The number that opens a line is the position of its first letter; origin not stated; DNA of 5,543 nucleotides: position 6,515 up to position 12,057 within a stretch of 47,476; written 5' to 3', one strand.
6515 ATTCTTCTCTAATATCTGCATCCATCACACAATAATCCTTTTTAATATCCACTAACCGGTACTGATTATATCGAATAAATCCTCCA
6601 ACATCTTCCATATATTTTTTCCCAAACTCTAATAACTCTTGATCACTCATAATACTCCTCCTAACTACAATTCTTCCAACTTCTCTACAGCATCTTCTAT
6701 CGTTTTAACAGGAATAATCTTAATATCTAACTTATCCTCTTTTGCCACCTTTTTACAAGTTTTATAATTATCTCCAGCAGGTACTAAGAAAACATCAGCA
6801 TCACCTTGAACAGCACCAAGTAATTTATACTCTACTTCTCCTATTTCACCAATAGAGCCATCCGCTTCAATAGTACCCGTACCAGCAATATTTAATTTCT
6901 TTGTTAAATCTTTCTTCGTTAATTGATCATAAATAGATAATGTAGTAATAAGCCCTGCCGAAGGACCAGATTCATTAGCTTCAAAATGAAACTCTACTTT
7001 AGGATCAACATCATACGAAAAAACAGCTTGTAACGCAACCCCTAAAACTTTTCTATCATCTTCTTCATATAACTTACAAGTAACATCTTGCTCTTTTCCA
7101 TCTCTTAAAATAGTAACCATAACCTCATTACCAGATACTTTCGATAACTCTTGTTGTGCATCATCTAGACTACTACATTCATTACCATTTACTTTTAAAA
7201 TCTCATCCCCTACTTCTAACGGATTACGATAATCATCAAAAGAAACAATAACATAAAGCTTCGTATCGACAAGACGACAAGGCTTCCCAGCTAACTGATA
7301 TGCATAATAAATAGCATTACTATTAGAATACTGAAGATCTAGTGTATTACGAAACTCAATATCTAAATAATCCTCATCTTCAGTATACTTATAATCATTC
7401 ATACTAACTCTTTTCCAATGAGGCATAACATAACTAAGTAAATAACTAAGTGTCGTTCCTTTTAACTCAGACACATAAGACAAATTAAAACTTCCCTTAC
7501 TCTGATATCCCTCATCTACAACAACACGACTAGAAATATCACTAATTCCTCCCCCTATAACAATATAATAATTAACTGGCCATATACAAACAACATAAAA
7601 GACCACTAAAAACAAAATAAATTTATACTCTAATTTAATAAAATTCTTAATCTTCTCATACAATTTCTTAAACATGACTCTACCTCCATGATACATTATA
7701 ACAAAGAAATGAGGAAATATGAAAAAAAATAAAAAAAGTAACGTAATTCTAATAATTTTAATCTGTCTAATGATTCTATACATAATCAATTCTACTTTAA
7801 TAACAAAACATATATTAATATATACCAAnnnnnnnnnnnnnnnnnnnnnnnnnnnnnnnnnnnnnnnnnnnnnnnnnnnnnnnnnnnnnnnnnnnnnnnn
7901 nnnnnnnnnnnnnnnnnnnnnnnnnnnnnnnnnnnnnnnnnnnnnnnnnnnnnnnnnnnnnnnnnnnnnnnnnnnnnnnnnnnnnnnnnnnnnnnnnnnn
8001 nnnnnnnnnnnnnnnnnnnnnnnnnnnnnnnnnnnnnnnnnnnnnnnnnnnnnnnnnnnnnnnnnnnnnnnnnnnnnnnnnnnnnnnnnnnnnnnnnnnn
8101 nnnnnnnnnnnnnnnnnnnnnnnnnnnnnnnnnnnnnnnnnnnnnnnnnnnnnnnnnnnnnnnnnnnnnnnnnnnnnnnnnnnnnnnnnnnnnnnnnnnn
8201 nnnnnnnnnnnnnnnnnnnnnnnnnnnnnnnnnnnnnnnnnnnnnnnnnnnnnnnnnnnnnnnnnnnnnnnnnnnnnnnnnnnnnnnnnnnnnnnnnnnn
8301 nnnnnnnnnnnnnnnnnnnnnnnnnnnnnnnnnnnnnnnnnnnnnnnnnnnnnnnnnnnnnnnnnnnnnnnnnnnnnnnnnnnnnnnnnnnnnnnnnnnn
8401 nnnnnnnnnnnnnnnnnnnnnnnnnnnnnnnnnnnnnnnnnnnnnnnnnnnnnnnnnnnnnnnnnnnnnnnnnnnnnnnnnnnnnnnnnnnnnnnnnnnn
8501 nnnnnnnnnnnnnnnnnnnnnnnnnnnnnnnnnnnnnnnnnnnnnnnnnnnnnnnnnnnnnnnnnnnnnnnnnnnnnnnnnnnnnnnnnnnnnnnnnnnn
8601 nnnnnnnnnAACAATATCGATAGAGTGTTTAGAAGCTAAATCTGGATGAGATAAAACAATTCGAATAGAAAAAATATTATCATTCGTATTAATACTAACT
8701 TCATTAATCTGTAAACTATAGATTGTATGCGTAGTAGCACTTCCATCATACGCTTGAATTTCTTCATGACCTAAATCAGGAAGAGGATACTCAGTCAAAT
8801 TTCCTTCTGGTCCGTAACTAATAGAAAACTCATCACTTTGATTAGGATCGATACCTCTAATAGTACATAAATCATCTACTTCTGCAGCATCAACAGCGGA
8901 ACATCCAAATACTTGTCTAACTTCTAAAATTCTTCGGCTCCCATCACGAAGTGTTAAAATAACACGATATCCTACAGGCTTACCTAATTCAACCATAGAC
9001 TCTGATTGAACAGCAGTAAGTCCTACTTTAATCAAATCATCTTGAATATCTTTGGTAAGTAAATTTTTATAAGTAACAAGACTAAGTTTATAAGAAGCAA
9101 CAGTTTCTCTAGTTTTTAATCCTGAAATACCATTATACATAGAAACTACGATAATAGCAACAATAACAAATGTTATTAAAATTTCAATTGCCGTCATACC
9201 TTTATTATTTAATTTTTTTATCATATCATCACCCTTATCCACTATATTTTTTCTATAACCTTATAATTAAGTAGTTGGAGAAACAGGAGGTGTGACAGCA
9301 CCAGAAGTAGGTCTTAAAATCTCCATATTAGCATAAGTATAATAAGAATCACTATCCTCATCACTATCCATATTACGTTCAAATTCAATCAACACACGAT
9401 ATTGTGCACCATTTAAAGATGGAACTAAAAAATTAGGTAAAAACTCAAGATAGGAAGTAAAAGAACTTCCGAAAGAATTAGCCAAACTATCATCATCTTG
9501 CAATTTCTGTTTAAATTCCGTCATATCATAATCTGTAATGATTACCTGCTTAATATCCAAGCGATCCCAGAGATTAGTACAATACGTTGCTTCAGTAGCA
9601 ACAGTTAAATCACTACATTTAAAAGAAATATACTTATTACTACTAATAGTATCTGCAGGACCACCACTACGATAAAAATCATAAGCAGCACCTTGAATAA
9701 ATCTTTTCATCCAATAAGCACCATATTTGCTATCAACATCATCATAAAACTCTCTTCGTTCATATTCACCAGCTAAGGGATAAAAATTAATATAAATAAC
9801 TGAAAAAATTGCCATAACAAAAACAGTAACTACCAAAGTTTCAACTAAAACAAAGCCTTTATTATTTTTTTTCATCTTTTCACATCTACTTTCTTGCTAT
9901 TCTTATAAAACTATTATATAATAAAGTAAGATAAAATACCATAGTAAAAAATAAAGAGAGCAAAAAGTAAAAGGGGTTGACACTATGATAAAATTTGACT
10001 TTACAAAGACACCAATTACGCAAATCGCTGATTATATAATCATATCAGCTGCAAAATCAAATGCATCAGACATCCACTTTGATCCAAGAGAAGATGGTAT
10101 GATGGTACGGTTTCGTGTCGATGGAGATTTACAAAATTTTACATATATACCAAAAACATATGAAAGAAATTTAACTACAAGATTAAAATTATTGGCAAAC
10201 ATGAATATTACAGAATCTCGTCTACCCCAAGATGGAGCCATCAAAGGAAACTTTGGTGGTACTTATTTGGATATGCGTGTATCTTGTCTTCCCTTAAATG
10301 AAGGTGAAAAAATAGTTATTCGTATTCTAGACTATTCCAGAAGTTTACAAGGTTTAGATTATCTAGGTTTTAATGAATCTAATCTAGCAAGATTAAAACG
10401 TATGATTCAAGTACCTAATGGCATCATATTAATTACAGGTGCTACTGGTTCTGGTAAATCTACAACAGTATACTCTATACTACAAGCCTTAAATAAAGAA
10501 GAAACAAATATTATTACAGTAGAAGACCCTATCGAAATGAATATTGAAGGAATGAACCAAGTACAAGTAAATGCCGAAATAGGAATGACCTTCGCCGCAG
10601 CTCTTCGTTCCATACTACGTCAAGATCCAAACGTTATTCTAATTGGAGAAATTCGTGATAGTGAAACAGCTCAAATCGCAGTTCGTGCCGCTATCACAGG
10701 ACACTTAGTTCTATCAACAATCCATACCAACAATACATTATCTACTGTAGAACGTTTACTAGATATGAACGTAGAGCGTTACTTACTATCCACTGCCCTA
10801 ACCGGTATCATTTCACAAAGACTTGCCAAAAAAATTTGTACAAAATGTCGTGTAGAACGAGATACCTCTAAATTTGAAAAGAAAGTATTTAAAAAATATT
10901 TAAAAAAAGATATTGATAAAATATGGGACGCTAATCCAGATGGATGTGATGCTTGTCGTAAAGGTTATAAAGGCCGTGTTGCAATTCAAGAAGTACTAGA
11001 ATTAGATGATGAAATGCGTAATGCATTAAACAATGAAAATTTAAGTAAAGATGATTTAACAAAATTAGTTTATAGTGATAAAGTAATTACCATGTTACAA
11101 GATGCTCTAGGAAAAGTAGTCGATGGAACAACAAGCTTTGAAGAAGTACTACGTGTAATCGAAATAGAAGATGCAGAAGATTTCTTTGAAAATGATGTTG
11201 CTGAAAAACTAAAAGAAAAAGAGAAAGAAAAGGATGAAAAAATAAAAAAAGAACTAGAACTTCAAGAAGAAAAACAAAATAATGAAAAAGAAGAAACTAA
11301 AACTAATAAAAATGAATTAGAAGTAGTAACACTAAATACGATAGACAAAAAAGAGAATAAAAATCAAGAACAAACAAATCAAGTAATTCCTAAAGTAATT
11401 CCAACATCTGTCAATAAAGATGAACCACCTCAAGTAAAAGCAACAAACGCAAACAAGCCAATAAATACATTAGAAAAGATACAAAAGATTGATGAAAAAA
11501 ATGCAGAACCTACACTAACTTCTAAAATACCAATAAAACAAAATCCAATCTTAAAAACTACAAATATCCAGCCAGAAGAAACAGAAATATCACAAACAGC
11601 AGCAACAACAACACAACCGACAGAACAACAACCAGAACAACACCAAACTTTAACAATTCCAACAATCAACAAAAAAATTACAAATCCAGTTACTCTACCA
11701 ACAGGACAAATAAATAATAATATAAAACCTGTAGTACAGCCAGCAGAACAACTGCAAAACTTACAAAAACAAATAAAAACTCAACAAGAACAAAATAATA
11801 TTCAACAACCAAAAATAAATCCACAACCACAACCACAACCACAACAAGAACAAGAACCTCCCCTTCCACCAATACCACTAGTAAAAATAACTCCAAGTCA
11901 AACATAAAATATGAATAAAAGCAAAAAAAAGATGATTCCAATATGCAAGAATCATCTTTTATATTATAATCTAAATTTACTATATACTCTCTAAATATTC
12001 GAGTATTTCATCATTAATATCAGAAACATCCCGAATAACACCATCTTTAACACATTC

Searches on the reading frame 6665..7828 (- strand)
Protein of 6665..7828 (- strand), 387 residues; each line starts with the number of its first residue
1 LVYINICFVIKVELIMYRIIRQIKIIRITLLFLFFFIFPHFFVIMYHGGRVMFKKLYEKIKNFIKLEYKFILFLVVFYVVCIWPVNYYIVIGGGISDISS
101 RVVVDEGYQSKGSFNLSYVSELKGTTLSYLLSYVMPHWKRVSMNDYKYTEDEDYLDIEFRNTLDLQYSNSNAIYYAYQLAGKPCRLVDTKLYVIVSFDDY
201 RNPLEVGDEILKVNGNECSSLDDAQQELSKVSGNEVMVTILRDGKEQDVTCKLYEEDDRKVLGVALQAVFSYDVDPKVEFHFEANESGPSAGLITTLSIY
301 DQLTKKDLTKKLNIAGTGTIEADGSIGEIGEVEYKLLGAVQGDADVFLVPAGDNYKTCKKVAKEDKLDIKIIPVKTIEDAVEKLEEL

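Call 109: search_protein_families(library=pfam, proteins=[window:6665-7828:-], max_evalue=0.0001)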
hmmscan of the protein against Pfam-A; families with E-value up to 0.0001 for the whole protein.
window:6665-7828:- (387 aa): 3 families
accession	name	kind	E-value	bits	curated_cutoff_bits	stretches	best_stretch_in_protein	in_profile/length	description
PF05362.19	Lon_C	-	2.4e-09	37.5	21.1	1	287-383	108-201/205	Lon protease (S16) C-terminal proteolytic domain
PF13180.12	PDZ_2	-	1.5e-07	32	27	1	202-253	29-80/80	PDZ domain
PF17820.7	PDZ_6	-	2.6e-05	24.3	27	1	204-242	16-54/54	PDZ domain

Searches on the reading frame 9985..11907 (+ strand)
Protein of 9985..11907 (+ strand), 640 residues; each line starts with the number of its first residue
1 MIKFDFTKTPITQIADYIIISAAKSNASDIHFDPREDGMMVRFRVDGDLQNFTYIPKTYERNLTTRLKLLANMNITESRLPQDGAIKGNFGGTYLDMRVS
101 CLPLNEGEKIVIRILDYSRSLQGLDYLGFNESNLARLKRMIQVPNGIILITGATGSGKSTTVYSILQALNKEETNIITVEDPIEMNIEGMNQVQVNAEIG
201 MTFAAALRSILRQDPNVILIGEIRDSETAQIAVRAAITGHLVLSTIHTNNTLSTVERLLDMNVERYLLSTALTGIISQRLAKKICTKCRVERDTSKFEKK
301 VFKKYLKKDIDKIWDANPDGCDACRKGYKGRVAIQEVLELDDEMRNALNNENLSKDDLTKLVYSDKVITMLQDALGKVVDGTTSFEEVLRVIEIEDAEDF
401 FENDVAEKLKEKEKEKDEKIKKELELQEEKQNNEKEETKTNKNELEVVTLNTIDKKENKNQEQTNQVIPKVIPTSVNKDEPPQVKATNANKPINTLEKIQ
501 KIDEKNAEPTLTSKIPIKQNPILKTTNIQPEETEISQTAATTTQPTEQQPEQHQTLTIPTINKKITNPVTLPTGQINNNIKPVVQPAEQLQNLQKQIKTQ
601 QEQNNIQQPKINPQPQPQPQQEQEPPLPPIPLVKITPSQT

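Call 108: search_protein_families(library=pfam, proteins=[window:9985-11907:+], max_evalue=0.0001)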
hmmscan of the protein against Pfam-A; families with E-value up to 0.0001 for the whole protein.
window:9985-11907:+ (640 aa): 2 families
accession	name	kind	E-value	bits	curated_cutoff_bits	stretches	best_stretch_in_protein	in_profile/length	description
PF00437.27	T2SSE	-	3.7e-121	404.7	24.9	1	9-390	6-370/370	Type II/IV secretion system protein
PF13173.12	AAA_14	-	2.3e-05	24.8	27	1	145-238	2-86/129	AAA domain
